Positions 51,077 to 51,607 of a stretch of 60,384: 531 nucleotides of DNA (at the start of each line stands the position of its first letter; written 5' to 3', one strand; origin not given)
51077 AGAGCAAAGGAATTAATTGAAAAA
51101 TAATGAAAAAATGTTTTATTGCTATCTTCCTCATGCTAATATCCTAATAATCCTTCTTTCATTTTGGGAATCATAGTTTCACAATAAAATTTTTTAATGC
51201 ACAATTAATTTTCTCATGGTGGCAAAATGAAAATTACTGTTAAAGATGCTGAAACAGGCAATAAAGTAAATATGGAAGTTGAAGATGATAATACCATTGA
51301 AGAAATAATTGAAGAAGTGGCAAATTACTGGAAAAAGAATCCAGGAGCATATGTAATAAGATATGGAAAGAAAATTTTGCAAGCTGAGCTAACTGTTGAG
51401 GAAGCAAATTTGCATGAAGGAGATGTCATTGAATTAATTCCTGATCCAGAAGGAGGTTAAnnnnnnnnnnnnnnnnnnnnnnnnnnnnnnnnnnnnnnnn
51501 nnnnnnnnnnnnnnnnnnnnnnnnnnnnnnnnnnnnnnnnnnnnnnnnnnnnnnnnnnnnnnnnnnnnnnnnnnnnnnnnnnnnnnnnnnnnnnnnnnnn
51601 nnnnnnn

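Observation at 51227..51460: The 77-aa tag resembles ubiquitin itself rather than ThiS/MoaD/SAMP, including Ile44- and Lys48-equivalent positions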

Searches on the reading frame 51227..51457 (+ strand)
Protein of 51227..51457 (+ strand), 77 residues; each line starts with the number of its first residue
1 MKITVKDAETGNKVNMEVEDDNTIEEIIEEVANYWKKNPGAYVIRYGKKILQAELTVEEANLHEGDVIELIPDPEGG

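Call 5: search_protein_families(library=pfam, proteins=[window:51227-51457:+], max_evalue=1)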
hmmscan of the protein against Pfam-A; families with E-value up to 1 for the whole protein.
window:51227-51457:+ (77 aa): 9 families
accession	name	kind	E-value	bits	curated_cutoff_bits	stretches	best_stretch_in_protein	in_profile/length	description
PF00240.29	ubiquitin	-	2.6e-08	33.9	25.4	1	3-70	1-67/72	Ubiquitin family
PF11976.14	Rad60-SLD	-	2.5e-05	24.4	23.8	1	1-71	1-71/72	Ubiquitin-2 like Rad60 SUMO-like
PF08817.16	YukD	-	0.004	18.3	27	1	3-70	4-76/76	WXG100 protein secretion system (Wss), protein YukD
PF02597.26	ThiS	-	0.0052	17.7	22.5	1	13-77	13-76/76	ThiS family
PF06234.18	TmoB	-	0.012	16.3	25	1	17-69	18-75/78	Toluene-4-monooxygenase system protein B (TmoB)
PF11470.14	TUG-UBL1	-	0.022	15.3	23.3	1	11-66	5-61/65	TUG ubiquitin-like domain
PF04014.23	MazE_antitoxin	-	0.13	12.7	24.7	0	57-74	17-34/48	Antidote-toxin recognition MazE, bacterial antitoxin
PF09794.14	Avl9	-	0.24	10.4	22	1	2-38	311-347/379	Transport protein Avl9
PF21403.4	OTU1_UBXL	-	0.25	12.4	22.7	1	1-47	1-43/49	OTU1, UBXL domain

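Call 6: search_solved_structures(query=window:51227-51457:+, max_evalue=10, show_alignments=5)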
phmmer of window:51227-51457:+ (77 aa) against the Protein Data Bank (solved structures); distinct sequences matched with E-value up to 10: 106 (the best 60 are shown).
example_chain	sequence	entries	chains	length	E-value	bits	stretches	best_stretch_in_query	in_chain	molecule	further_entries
8q7r_U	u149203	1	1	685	5.7e-18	68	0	3-72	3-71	Ubiquitin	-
8pql_U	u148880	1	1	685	2.4e-17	66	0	3-72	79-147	Ubiquitin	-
8pql_E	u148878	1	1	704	3.3e-17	65.6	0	3-72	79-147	Polyubiquitin-C,Nucleotide exchange factor SIL1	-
5b83_A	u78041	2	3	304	1.2e-08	38.5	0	3-72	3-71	tetra ubiquitin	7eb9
7yui_A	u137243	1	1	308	1.3e-08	38.4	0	3-72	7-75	Polyubiquitin-C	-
5h07_A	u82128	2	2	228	3e-06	30.8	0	3-72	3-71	Polyubiquitin-C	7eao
5vix_A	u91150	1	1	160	0.00022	24.9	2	3-73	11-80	Polyubiquitin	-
9m9g_A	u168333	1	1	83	0.00044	24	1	1-71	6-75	NMR structure of ProteinMPNN-designed ubiquitin variant R10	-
9lqk_A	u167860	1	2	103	0.00085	23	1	1-71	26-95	ubiquitin variant R10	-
2w9n_A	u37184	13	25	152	0.0012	22.6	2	3-73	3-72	UBIQUITIN | Polyubiquitin-C | Polyubiquitin-B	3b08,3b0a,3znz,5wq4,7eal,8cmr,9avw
2zvn_A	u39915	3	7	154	0.0012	22.5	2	3-73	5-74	UBC protein | Ubiquitin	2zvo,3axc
4ksl_D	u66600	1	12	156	0.0013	22.4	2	3-72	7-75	Polyubiquitin-C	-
7tv4_C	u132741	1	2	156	0.0013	22.4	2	3-72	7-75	Polyubiquitin-C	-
4zqs_A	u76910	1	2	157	0.0014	22.4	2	3-72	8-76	ubiquitin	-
6n5m_A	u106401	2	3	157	0.0014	22.4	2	3-72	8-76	Polyubiquitin-C | Ubiquitin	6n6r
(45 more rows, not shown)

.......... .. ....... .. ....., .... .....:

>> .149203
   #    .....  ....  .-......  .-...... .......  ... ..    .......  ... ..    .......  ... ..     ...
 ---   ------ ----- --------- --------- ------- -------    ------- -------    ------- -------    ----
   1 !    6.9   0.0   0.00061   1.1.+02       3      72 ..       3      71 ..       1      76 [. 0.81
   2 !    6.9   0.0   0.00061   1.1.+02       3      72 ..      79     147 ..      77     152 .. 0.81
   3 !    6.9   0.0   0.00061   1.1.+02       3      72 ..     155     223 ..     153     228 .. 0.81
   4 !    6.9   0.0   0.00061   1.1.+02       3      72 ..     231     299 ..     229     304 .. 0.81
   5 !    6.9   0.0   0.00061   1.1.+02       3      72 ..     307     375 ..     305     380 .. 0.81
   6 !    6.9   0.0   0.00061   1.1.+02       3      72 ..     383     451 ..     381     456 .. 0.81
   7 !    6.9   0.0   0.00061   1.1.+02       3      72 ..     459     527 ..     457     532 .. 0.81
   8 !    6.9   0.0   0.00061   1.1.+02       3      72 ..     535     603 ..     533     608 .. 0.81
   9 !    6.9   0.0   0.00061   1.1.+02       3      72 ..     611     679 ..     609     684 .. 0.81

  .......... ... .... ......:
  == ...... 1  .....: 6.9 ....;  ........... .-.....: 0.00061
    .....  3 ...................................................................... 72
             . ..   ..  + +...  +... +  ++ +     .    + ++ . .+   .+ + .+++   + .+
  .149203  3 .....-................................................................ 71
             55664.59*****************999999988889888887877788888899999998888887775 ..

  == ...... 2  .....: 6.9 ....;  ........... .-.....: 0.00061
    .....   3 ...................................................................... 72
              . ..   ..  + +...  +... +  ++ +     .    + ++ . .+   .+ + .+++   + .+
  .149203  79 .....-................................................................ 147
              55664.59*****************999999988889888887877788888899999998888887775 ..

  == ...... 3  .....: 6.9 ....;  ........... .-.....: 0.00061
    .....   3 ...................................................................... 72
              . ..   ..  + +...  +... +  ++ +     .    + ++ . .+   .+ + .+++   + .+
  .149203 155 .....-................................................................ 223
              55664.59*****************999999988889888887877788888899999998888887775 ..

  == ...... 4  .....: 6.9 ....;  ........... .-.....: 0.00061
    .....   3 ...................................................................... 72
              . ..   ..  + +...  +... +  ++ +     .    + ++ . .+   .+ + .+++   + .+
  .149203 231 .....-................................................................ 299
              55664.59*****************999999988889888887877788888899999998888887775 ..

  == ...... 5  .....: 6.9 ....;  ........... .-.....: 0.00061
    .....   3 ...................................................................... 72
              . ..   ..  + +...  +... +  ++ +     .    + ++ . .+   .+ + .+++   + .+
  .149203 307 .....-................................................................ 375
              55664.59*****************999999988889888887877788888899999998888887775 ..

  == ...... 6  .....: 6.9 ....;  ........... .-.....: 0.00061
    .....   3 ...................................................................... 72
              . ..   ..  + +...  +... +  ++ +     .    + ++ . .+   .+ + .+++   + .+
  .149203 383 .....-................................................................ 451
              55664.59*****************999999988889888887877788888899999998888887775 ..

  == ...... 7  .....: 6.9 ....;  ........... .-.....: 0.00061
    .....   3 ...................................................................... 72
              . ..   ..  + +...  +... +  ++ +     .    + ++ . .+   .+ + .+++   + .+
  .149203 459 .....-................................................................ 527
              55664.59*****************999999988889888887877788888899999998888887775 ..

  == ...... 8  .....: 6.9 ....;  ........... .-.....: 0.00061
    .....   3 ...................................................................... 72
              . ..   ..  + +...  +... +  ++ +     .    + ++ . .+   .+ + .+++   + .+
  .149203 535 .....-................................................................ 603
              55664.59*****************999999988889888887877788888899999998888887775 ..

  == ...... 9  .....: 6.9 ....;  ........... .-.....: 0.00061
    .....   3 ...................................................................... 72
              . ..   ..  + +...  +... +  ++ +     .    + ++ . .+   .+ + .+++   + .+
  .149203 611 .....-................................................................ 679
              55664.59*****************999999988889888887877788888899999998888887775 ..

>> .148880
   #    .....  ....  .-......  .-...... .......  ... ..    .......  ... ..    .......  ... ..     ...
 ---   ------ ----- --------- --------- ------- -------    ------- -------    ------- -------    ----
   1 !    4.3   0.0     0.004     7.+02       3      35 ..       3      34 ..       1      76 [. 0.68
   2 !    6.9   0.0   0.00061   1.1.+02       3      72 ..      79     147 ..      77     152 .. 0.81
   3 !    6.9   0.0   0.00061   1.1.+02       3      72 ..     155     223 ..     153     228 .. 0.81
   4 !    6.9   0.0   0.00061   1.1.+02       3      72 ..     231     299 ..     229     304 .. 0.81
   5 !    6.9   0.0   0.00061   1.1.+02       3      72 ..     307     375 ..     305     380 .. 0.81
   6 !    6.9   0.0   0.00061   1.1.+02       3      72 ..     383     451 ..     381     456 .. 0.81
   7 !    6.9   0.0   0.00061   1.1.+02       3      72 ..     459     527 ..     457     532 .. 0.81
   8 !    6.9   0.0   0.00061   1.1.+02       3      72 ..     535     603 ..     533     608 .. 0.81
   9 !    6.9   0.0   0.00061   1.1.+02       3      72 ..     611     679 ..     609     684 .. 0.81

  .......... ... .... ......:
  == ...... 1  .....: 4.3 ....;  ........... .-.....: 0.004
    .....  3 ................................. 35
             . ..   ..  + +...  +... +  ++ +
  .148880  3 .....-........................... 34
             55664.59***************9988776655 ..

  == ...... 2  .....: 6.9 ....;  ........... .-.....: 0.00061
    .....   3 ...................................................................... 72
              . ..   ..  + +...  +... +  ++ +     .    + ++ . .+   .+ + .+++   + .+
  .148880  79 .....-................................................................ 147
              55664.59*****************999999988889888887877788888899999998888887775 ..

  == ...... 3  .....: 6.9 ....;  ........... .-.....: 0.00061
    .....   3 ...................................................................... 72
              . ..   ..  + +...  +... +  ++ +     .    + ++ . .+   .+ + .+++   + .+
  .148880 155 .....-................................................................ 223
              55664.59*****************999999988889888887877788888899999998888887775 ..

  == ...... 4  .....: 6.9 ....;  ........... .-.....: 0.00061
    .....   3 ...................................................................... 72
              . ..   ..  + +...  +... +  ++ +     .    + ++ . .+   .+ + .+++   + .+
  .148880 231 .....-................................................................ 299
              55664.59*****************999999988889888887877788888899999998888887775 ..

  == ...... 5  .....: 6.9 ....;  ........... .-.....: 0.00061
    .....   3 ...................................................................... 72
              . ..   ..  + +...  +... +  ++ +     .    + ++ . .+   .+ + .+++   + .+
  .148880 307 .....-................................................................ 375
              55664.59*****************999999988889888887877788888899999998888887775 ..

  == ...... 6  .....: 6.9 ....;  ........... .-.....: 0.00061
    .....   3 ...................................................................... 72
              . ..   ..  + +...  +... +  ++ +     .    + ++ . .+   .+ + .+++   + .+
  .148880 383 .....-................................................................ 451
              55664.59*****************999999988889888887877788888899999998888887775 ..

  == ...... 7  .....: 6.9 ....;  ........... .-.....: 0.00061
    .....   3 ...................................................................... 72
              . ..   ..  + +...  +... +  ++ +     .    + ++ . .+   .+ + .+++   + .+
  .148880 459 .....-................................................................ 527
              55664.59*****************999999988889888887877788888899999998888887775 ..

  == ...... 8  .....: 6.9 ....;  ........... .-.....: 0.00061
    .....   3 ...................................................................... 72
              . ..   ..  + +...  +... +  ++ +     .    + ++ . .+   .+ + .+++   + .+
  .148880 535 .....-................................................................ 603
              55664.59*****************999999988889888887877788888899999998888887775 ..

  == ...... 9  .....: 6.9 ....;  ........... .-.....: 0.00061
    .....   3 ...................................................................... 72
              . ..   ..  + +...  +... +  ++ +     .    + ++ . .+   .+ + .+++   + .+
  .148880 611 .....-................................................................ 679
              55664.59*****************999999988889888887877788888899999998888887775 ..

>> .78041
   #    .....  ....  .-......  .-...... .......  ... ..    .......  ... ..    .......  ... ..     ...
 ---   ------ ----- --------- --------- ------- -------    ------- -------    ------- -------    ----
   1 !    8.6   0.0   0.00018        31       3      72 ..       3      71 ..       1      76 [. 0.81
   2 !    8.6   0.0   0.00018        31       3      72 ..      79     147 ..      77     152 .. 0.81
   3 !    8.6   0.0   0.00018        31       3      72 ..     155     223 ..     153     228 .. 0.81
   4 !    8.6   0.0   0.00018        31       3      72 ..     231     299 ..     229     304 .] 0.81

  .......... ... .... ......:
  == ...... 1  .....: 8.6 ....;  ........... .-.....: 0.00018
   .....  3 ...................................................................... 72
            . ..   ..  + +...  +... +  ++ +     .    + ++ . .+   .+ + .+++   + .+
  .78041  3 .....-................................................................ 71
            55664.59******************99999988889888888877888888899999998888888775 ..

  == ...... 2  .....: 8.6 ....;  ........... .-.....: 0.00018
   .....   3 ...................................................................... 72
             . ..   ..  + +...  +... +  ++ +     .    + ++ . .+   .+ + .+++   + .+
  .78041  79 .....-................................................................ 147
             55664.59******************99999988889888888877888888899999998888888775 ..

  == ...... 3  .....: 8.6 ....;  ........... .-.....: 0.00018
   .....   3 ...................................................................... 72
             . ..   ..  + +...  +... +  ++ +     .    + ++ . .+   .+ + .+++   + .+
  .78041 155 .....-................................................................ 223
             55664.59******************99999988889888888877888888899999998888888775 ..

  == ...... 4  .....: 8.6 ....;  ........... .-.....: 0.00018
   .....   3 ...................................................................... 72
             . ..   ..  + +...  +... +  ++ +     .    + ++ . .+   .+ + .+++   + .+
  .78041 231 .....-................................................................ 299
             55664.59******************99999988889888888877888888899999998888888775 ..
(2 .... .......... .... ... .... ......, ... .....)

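Call 7: find_homologous_proteins(query=window:51227-51457:+, max_evalue=0.001)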
Query window:51227-51457:+ (77 aa): 50 proteins with E <= 0.001 among 50 candidates.
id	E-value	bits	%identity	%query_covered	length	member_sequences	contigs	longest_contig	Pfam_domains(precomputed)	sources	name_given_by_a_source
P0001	1.6e-41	157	99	100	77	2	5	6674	PF00240.30,PF11976.15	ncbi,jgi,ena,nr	ncbi:MAG: hypothetical protein J7L80_02705 [Thermoplasmata archaeon]|nr:hypothetical protein [Thermo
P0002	2.0e-37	144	90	100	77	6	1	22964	PF00240.30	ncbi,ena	-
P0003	8.4e-37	142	87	100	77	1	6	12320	PF00240.30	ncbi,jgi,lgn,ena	-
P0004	1.7e-36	141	88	100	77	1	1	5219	PF00240.30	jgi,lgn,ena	-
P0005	2.6e-36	141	86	100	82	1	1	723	PF00240.30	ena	-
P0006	3.5e-36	140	86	100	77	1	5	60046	PF00240.30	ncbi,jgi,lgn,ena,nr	ncbi:MAG: hypothetical protein J7L31_02450 [Thermoplasmata archaeon]|nr:hypothetical protein [Thermo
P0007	6.4e-36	139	83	100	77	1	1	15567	PF00240.30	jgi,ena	-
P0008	7.5e-36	139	84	100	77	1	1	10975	-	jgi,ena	-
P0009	8.7e-36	139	84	100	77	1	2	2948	PF00240.30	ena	-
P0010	1.5e-35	138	84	100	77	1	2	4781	PF00240.30,PF11976.15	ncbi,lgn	-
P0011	1.5e-35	138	82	100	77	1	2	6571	PF00240.30,PF11976.15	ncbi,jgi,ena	-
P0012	2.9e-35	137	86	100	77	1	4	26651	-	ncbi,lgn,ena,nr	ncbi:MAG TPA: hypothetical protein ENI33_02505 [Thermoplasmatales archaeon]|nr:hypothetical protein 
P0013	4.9e-35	137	84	100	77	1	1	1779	PF00240.30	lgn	-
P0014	7.9e-35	136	83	100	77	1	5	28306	PF00240.30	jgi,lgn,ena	-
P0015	1.5e-34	135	82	100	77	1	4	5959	-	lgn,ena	-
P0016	1.5e-34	135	83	100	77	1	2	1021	PF00240.30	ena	-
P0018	3.1e-34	134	82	100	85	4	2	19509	PF00240.30,PF11976.15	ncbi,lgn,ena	-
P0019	1.6e-33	132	82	100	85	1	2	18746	PF00240.30,PF11976.15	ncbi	-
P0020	1.8e-33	132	78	100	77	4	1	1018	PF00240.30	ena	-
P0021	3.5e-33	131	79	100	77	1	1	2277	PF00240.30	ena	-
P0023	5.7e-33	130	81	100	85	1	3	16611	PF00240.30,PF11976.15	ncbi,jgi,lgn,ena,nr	ncbi:MAG: hypothetical protein J7K61_01610 [Thermoplasmata archaeon]|nr:hypothetical protein [Thermo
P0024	6.6e-33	130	81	100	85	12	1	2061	PF00240.30,PF11976.15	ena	-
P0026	3.4e-32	128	81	100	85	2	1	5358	PF00240.30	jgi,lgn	-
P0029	2.9e-31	125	79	100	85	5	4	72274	-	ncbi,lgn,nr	ncbi:MAG: hypothetical protein H5T44_05095 [Thermoplasmatales archaeon]|nr:hypothetical protein [The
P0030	3.9e-31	124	75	100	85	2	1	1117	PF00240.30,PF11976.15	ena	-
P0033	2.6e-29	118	66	100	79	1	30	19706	PF00240.30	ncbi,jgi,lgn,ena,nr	ncbi:MAG: hypothetical protein FE040_00490 [Thermoplasmata archaeon]|nr:MAG: hypothetical protein FE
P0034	3.5e-29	118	70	100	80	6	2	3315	PF00240.30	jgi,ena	-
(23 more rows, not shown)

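Call 12: find_encoding_contigs(protein=P0029, flank=10000, max_places=3)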
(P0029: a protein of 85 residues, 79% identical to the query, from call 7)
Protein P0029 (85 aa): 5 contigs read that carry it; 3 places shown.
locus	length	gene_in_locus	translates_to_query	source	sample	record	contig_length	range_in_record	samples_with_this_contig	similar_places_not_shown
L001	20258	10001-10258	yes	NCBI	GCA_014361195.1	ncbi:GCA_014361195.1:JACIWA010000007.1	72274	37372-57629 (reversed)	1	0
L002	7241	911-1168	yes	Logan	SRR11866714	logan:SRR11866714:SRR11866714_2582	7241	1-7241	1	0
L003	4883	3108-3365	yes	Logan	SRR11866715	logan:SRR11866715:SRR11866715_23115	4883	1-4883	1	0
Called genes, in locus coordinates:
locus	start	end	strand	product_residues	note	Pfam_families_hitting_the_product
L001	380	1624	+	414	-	PF00368:HMG-CoA_red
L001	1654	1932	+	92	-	PF00935:Ribosomal_L44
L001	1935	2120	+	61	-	PF01667:Ribosomal_S27e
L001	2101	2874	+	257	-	PF00575:S1, PF07541:EIF_2_alpha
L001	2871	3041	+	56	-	PF04135:Nop10p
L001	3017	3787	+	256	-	PF09754:PAC2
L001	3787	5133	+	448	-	PF01935:DUF87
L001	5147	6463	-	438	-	PF08543:Phos_pyr_kin, PF00294:PfkB, PF10120:ThiN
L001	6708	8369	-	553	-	-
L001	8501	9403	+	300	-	PF07837:FTCD_N, PF02971:FTCD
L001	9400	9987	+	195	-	PF04961:FTCD_C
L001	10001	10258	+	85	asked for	-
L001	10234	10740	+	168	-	PF00179:UQ_con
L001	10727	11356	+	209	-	PF01398:JAB, PF14464:Prok-JAB (weak)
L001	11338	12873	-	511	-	PF01921:tRNA-synt_1f, PF19269:Anticodon_2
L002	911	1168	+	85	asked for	-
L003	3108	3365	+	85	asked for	-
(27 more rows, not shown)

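Call 18: predict_structure(alignment_id=A1)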
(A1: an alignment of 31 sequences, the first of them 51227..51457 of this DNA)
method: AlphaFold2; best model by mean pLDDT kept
length: 77 residues; sequences in the alignment: 31
mean_pLDDT: 93.6   pTM: 0.80
mean pLDDT of the five models: 93.6, 93.1, 90.9, 89.0, 88.6
residues with pLDDT >= 90: 73; 70-90: 2; 50-70: 1; < 50: 1
segments of 3 or more residues with pLDDT < 50: none
pLDDT, mean of each block of 10 residues (from residue 1): 96 96 97 93 94 95 96 78
secondary structure, 60 per line:
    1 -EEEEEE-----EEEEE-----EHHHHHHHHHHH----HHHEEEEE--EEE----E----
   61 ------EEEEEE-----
elements in order: E2-7 E13-17 H24-34 E42-46 E49-51 E67-72
